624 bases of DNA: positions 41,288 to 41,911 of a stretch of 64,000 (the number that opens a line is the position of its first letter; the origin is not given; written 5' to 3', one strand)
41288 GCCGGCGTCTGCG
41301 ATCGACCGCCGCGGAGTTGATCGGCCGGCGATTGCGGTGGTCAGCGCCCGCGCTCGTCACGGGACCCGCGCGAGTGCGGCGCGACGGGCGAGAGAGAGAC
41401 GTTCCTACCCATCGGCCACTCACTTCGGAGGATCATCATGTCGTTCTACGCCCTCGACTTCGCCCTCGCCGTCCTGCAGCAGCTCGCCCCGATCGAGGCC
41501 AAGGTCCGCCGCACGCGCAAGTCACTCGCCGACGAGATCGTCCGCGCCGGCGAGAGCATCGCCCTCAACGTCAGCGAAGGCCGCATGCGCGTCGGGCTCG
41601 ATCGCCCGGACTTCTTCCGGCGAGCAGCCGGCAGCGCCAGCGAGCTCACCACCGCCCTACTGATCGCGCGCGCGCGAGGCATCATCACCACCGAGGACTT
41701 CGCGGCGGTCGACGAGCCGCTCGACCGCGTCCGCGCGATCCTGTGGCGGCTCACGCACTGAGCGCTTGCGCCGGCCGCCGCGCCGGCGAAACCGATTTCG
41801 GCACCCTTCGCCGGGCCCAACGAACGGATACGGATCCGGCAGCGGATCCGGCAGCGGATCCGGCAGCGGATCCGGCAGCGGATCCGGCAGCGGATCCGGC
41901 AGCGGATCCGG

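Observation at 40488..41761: Mirror-image pair of four-helix-bundle (Avd / 23S-IVS-protein family) cassettes, each led by a ~170-nt hairpin kept paired by compensatory changes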

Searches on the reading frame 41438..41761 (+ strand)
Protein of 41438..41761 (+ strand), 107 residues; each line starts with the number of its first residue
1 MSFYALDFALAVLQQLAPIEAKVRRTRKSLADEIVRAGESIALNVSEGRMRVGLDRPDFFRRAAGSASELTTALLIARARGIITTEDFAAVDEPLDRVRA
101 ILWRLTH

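Call 3: search_protein_families(library=pfam, proteins=[window:41438-41761:+], max_evalue=1)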
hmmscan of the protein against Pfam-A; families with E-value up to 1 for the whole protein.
window:41438-41761:+ (107 aa): 3 families
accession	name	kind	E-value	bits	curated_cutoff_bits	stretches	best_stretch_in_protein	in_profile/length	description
PF05635.17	23S_rRNA_IVP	-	6.9e-12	46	33.8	1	25-102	26-104/106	23S rRNA-intervening sequence protein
PF21170.4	FAN1_TPR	-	0.11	12.9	24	1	8-51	111-154/154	Fanconi-associated nuclease 1, TPR domain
PF09851.14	SHOCT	-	0.22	11.8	27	1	78-90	10-22/28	Short C-terminal domain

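Call 4: search_protein_families(library=ncbifam, proteins=[window:41438-41761:+], max_evalue=1)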
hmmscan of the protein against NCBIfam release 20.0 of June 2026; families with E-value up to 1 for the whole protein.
window:41438-41761:+ (107 aa): 3 families
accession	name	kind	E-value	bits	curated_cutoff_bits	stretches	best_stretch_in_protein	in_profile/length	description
TIGR02436.1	TIGR02436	subfamily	1.1e-12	48.1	24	1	6-105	6-104/109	four helix bundle protein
NF008911.0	PRK12275.1-2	subfamily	1.3e-07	32.1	137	1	30-104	35-110/118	hypothetical protein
NF008912.0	PRK12275.1-6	subfamily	1.4e-07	31.5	124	1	29-102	30-104/117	hypothetical protein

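Call 14: find_homologous_proteins(query=window:41438-41761:+)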
Query window:41438-41761:+ (107 aa): 352 proteins with E <= 0.001 among 388 candidates; the best 120 are listed.
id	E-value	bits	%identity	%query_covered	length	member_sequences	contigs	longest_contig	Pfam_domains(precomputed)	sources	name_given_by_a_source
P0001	6.8e-57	208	73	99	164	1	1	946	PF05635.18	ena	-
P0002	1.8e-53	197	90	100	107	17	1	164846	PF05635.18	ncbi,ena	-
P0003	1.5e-44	168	78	100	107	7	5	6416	PF05635.18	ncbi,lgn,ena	-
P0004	2.7e-44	167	78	98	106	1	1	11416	PF05635.18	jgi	jgi:four helix bundle protein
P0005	2.9e-43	164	76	98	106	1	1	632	PF05635.18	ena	-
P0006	8.8e-43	162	77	100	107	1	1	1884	PF05635.18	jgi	jgi:four helix bundle protein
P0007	1.0e-42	162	75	100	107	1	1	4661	PF05635.18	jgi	jgi:four helix bundle protein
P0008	1.5e-42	162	74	98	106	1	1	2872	PF05635.18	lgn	-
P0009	2.3e-42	161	76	100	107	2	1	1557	PF05635.18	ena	-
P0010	2.9e-42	161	74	98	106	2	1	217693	PF05635.18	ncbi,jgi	ncbi:MAG TPA: four helix bundle protein [Kofleriaceae bacterium]|jgi:four helix bundle protein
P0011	3.4e-42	160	75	100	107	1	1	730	PF05635.18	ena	-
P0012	5.0e-42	160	72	100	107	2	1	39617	PF05635.18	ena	-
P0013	6.0e-42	160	75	100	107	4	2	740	PF05635.18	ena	-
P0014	7.0e-42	159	75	98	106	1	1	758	PF05635.18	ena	-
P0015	7.9e-42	159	77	98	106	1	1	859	PF05635.18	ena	-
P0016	9.6e-42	159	77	100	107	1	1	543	PF05635.18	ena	-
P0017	1.4e-41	158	74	100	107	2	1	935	PF05635.18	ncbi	-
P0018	3.2e-41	157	72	100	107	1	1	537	PF05635.18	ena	-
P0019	3.4e-41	157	74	98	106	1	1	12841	PF05635.18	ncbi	-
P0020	4.2e-41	157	74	100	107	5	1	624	PF05635.18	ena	-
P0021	5.5e-41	157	72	100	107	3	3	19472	PF05635.18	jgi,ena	-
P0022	6.4e-41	156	75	100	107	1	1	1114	PF05635.18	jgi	jgi:four helix bundle protein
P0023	6.5e-41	156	73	98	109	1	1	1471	PF05635.18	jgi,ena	-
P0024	6.9e-41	156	72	100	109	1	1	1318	PF05635.18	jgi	jgi:four helix bundle protein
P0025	9.1e-41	156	72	100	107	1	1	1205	PF05635.18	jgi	-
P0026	9.2e-41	156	73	98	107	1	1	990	PF05635.18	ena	-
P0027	1.1e-40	156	74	100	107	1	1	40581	PF05635.18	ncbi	-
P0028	1.7e-40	155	75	100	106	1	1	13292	PF05635.18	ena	-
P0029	1.8e-40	155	74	98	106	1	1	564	PF05635.18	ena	-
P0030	1.8e-40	155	76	100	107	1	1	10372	PF05635.18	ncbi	-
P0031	2.0e-40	155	73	100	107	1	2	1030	PF05635.18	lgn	-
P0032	2.2e-40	155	72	100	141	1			PF05635.18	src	-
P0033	3.3e-40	154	75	100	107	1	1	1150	PF05635.18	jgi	-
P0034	3.7e-40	154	73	98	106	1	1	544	PF05635.18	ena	-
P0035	4.2e-40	154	74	98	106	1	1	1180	PF05635.18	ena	-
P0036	5.4e-40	153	73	100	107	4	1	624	PF05635.18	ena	-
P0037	5.5e-40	153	76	100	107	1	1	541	PF05635.18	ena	-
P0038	5.8e-40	153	75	100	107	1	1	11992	PF05635.18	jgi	jgi:four helix bundle protein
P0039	7.8e-40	153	71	100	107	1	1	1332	PF05635.18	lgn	-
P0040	7.9e-40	153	75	100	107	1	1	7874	PF05635.18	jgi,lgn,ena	-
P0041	8.5e-40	153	74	99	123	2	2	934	PF05635.18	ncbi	-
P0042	8.6e-40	153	74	100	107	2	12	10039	PF05635.18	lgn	-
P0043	9.2e-40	153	69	100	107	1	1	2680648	PF05635.18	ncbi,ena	-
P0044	9.9e-40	153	73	98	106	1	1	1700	PF05635.18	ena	-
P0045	1.0e-39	153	72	100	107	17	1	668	PF05635.18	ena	-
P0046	1.1e-39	152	74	98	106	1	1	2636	PF05635.18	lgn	-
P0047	1.2e-39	152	72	100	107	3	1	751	PF05635.18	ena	-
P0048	1.9e-39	152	75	100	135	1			PF05635.18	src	-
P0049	1.9e-39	152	73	98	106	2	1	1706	PF05635.18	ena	-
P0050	2.6e-39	151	71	100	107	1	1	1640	PF05635.18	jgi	jgi:four helix bundle protein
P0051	2.6e-39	151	72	100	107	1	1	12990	PF05635.18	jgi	jgi:four helix bundle protein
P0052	2.8e-39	151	75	100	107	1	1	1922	PF05635.18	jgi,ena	-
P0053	3.1e-39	151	73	98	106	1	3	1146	PF05635.18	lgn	-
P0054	3.2e-39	151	72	100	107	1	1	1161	PF05635.18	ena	-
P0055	3.3e-39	151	73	98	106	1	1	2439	PF05635.18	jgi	jgi:four helix bundle protein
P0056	3.6e-39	151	72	98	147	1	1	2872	PF05635.18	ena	-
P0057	3.8e-39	151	69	100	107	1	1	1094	PF05635.18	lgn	-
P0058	3.8e-39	151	74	98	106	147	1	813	PF05635.18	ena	-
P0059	4.0e-39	151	73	98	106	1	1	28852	PF05635.18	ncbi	-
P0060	4.4e-39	151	72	98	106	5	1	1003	PF05635.18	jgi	-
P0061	4.5e-39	150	75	98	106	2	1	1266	PF05635.18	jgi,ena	jgi:four helix bundle protein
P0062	4.5e-39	150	73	98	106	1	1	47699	PF05635.18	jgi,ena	-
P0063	5.9e-39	150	72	98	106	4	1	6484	PF05635.18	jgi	jgi:four helix bundle protein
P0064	6.0e-39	150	72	98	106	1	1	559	PF05635.18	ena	-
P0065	6.6e-39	150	74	98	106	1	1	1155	PF05635.18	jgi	-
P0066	6.8e-39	150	72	100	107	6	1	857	PF05635.18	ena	-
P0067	7.0e-39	150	72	98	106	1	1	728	PF05635.18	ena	-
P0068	7.1e-39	150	73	98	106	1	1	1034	PF05635.18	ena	-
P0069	7.3e-39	150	73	98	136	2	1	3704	PF05635.18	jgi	jgi:four helix bundle protein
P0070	7.4e-39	150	71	98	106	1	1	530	PF05635.18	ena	-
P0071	7.4e-39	150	71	98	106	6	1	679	PF05635.18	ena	-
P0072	8.6e-39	150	73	98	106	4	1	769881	PF05635.18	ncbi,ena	-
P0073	8.9e-39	150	74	98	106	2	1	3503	PF05635.18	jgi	jgi:four helix bundle protein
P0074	9.4e-39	149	74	100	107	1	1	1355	PF05635.18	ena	-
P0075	1.1e-38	149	74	98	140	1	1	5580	PF05635.18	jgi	jgi:four helix bundle protein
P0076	1.3e-38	149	71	100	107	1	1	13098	PF05635.18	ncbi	-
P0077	1.6e-38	149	73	100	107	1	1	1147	PF05635.18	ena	-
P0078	1.7e-38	149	73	98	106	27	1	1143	PF05635.18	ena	-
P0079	1.8e-38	149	74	98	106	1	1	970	PF05635.18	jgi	jgi:four helix bundle protein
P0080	2.0e-38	148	69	98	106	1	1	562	PF05635.18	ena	-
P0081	2.4e-38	148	75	98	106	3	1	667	PF05635.18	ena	-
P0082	2.7e-38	148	69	100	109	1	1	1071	PF05635.18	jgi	jgi:four helix bundle protein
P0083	2.9e-38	148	73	98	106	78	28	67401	PF05635.18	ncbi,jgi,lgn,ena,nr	ncbi:MAG TPA: four helix bundle protein [Gemmatimonadaceae bacterium]|jgi:four helix bundle protein|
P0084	3.9e-38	147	73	100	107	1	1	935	PF05635.18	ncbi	-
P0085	4.0e-38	147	71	100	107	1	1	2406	PF05635.18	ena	-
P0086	4.8e-38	147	73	98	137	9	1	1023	PF05635.18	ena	-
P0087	5.2e-38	147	72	100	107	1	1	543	PF05635.18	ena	-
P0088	5.2e-38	147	69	100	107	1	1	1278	PF05635.18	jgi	jgi:four helix bundle protein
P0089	5.7e-38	147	72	100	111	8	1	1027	PF05635.18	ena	-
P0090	6.2e-38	147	73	100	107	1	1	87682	PF05635.18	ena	-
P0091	7.0e-38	147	70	100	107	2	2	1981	PF05635.18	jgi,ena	-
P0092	7.2e-38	147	72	98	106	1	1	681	PF05635.18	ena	-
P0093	7.4e-38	147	73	98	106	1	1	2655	PF05635.18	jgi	jgi:four helix bundle protein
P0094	7.5e-38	147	70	100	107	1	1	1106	PF05635.18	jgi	jgi:four helix bundle protein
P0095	7.5e-38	147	74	98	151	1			PF05635.18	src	-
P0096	8.3e-38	146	72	100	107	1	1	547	PF05635.18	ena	-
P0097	8.4e-38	146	71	98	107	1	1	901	PF05635.18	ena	-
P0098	8.6e-38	146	71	98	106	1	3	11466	PF05635.18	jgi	jgi:four helix bundle protein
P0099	8.9e-38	146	71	98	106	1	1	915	PF05635.18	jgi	jgi:four helix bundle protein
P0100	9.2e-38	146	71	100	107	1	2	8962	PF05635.18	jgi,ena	-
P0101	9.4e-38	146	72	98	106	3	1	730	PF05635.18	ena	-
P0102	1.0e-37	146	68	100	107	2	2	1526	PF05635.18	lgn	-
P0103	1.1e-37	146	69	100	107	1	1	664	PF05635.18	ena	-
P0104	1.1e-37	146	70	98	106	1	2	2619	PF05635.18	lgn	-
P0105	1.2e-37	146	72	98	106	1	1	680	PF05635.18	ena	-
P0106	1.2e-37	146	70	98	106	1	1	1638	PF05635.18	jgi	jgi:four helix bundle protein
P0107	1.2e-37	146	71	98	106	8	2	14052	PF05635.18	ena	-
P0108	1.3e-37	146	70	100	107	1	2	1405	PF05635.18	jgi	jgi:four helix bundle protein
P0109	1.3e-37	146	70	100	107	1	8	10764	PF05635.18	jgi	jgi:four helix bundle protein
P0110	1.3e-37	146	69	100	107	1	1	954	PF05635.18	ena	-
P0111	1.4e-37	146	72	98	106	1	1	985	PF05635.18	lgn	-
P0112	1.4e-37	146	72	98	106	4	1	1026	PF05635.18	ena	-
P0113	1.4e-37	146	72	100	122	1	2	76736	PF05635.18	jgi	jgi:four helix bundle protein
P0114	1.5e-37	146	72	100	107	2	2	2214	PF05635.18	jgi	jgi:four helix bundle protein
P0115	1.6e-37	146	72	98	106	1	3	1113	PF05635.18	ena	-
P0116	1.6e-37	146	70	98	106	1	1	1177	PF05635.18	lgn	-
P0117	1.6e-37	146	71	100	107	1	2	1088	PF05635.18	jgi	jgi:four helix bundle protein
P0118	1.6e-37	146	72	98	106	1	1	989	PF05635.18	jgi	-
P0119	1.6e-37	146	72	98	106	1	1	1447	PF05635.18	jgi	jgi:four helix bundle protein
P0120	1.7e-37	145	71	100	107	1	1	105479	PF05635.18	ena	-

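Call 16: find_encoding_contigs(protein=P0002, flank=4000, max_places=4)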
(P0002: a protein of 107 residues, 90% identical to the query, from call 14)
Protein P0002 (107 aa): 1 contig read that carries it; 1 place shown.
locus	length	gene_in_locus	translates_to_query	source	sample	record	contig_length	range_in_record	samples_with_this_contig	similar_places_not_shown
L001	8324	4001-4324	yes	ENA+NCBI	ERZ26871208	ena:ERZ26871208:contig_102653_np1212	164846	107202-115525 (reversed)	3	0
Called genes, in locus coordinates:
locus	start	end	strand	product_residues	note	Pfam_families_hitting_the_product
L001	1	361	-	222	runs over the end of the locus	PF02190:LON_substr_bdg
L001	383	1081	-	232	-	PF00106:adh_short, PF08659:KR, PF23441:SDR (weak), PF01370:Epimerase (weak), PF13561:adh_short_C2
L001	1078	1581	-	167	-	-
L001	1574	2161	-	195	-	PF12007:DUF3501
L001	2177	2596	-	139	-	PF00210:Ferritin (faint), PF02915:Rubrerythrin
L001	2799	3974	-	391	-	-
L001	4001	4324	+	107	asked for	PF05635:23S_rRNA_IVP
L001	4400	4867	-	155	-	-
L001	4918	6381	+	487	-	PF05496:RuvB_N, PF13191:AAA_16 (faint), PF00004:AAA, PF07728:AAA_5 (faint), PF13401:AAA_22 (faint), PF16193:AAA_assoc_2, PF12002:MgsA_C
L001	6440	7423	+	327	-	PF13180:PDZ_2 (faint), PF00595:PDZ (faint), PF17820:PDZ_6 (faint)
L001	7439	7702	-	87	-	-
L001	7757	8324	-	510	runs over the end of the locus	PF00496:SBP_bac_5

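Call 17: find_encoding_contigs(protein=P0010, flank=4000, max_places=4)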
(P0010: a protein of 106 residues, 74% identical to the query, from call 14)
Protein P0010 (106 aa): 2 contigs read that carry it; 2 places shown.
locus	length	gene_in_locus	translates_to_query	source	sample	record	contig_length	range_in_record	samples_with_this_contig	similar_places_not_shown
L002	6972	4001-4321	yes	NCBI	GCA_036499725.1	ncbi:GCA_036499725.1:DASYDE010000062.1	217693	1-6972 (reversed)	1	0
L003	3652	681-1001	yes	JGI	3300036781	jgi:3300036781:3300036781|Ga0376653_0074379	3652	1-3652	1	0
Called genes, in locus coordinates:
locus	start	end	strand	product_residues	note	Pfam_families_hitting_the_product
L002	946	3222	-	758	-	PF11617:Cu-binding_MopE, PF00884:Sulfatase, PF01663:Phosphodiest (faint)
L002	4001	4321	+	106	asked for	PF05635:23S_rRNA_IVP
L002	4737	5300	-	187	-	PF00072:Response_reg, PF13556:HTH_30 (faint), PF02954:HTH_8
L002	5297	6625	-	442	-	PF25323:6TM_PilS, PF00512:HisKA (weak), PF02518:HATPase_c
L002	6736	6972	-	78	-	PF13462:Thioredoxin_4 (weak)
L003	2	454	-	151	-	?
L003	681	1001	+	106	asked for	PF05635:23S_rRNA_IVP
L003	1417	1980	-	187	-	PF00072:Response_reg, PF13556:HTH_30 (faint), PF02954:HTH_8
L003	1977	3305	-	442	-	PF25323:6TM_PilS, PF00512:HisKA (weak), PF02518:HATPase_c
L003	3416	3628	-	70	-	-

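Call 18: find_encoding_contigs(protein=P0083, flank=4000, max_places=10)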
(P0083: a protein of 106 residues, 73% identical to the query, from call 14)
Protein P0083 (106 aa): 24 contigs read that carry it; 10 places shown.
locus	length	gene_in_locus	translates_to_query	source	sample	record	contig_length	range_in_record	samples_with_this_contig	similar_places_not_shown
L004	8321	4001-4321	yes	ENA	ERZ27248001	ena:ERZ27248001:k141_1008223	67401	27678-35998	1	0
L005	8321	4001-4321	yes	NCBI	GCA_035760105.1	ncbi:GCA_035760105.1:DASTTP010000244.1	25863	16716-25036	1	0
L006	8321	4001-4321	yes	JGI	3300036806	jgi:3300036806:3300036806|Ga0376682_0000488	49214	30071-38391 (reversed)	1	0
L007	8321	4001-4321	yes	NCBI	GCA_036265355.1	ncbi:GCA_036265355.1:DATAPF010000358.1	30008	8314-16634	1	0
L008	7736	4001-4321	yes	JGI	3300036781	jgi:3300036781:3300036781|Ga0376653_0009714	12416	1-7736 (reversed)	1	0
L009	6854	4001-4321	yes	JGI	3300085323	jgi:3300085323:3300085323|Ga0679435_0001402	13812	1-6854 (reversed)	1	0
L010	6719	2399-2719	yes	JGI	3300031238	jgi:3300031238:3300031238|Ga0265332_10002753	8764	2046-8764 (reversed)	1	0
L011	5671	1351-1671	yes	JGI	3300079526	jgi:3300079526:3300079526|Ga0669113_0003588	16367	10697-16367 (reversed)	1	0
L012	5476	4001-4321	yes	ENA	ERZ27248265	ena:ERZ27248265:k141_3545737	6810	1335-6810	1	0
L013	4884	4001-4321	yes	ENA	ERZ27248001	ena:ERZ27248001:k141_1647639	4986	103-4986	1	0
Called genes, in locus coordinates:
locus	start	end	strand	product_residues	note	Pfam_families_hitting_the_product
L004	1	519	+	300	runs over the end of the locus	PF00892:EamA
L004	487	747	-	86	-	-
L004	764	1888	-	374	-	PF25852:DUF6242_C (faint), PF02012:BNR (faint), PF15902:Sortilin-Vps10 (faint)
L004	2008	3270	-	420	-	-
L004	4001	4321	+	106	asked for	PF05635:23S_rRNA_IVP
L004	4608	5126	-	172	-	-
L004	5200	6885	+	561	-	PF00501:AMP-binding, PF13193:AMP-binding_C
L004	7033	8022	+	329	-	PF04185:Phosphoesterase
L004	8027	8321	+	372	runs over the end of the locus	PF03150:CCP_MauG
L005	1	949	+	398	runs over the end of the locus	-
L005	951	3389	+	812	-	PF00069:Pkinase, PF07714:PK_Tyr_Ser-Thr, PF01636:APH (faint)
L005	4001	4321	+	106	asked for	PF05635:23S_rRNA_IVP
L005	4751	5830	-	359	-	-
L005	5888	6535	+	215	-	-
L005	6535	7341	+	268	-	PF01179:Cu_amine_oxid (faint)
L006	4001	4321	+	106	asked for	PF05635:23S_rRNA_IVP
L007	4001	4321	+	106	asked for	PF05635:23S_rRNA_IVP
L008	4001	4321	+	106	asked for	PF05635:23S_rRNA_IVP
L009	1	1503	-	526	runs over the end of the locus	PF24814:WD40_Prp19, PF25174:Beta-prop_THOC3, PF25175:Beta-prop_WDR5, PF23381:Beta-prop_IFT122_1st, PF23409:Beta-prop_EML, PF23414:Beta-prop_EML_2, PF24817:WD40_WDHD1_1st, PF25391:WD40_Gbeta, +25 more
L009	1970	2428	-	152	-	PF00069:Pkinase, PF07714:PK_Tyr_Ser-Thr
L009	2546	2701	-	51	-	-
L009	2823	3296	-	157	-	PF01609:DDE_Tnp_1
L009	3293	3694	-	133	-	-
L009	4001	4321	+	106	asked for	PF05635:23S_rRNA_IVP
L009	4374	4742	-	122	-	PF05635:23S_rRNA_IVP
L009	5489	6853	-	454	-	?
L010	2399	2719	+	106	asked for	PF05635:23S_rRNA_IVP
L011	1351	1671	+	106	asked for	PF05635:23S_rRNA_IVP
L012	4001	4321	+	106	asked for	PF05635:23S_rRNA_IVP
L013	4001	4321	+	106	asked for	PF05635:23S_rRNA_IVP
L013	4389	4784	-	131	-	PF05635:23S_rRNA_IVP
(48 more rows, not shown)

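Call 43: search_solved_structures(query=window:41438-41761:+, max_evalue=1, show_alignments=2)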
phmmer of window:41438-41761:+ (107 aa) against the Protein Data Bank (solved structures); distinct sequences matched with E-value up to 1: 3.
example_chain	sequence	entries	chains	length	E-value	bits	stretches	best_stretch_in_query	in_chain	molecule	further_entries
2gsc_A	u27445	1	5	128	0.0003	24.5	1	25-103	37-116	Putative uncharacterized protein XCC0516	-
7f20_A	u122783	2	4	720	0.38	14.6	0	18-66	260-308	L-lactate oxidase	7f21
7f22_A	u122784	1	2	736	0.4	14.5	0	18-66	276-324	L-lactate oxidase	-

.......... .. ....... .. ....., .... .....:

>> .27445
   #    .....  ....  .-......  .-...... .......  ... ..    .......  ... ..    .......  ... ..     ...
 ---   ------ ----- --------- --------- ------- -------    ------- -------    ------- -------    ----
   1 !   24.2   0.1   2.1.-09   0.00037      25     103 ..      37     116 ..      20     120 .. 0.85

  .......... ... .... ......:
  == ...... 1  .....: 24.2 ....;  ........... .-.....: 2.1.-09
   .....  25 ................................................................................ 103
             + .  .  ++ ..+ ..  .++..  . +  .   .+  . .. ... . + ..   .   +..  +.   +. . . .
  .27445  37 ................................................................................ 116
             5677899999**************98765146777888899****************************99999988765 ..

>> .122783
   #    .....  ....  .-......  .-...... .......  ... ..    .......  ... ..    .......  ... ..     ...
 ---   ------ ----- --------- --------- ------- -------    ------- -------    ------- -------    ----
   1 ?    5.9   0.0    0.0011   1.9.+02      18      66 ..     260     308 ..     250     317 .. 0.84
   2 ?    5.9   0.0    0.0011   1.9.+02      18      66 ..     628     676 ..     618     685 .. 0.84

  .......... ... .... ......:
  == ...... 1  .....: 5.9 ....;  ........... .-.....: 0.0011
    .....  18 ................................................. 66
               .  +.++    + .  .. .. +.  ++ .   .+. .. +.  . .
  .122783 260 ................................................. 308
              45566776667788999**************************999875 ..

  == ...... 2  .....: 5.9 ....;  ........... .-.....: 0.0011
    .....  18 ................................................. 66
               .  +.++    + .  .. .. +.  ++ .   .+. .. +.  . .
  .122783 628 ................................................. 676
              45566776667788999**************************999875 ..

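Call 62: search_protein_families(library=padloc, proteins=[window:41438-41761:+, L009:4374-4742:-], max_evalue=1)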
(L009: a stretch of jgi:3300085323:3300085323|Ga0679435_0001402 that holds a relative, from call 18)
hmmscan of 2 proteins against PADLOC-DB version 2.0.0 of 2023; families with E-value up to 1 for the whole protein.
window:41438-41761:+ (107 aa): 0 families

L009:4374-4742:- (122 aa): 0 families

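Call 63: search_protein_families(library=phrogs, proteins=[window:41438-41761:+, L009:4374-4742:-], max_evalue=0.01)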
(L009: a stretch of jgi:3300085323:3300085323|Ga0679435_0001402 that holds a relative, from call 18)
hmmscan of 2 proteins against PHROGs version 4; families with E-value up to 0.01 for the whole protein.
window:41438-41761:+ (107 aa): 0 families

L009:4374-4742:- (122 aa): 0 families

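Call 65: find_related_loci(query=window:41438-41761:+, collection=viral_contigs, flank=3000)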
Query window:41438-41761:+ (107 aa) in viral_contigs; peptide patterns used: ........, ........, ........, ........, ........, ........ (x = any residue, [..] = any of these).
262 stretches matched a pattern, but none encodes a relative of the query by tblastn (E <= 1e-3).

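Call 69: find_related_loci(query=A3, collection=metagenome_contigs, flank=2500)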
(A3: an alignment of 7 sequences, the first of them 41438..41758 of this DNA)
Query A3 (107 aa) in metagenome_contigs; peptide patterns used: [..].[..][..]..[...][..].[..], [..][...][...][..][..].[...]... (x = any residue, [..] = any of these).
600 stretches matched a pattern (row limit reached: there are more); 249 encode a relative of the query (tblastn E <= 1e-3); the best 80 are kept; 80 distinct loci.
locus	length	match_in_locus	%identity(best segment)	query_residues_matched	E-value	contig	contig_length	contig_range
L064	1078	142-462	75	1-107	2e-51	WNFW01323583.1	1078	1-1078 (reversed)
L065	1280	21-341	73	1-107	8e-49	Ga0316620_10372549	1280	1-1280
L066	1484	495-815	73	1-107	1e-48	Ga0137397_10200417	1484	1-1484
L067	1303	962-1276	74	3-107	5e-48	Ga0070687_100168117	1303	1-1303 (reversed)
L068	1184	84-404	70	1-107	1e-47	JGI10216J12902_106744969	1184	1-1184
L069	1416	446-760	71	3-107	1e-46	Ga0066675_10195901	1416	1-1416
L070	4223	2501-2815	75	3-107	2e-45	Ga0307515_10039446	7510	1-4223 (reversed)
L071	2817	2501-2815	73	3-107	1e-44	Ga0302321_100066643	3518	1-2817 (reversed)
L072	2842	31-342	74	3-106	4e-44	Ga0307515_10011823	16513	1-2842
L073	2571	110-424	71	3-107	3e-43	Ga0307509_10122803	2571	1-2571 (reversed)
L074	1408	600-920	65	1-107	2e-44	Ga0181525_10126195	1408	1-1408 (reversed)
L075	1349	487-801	70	3-107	3e-44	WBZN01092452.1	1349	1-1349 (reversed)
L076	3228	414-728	71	3-107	1e-42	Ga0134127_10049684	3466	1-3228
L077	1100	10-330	70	1-107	3e-44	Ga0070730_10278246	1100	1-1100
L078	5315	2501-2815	69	3-107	2e-42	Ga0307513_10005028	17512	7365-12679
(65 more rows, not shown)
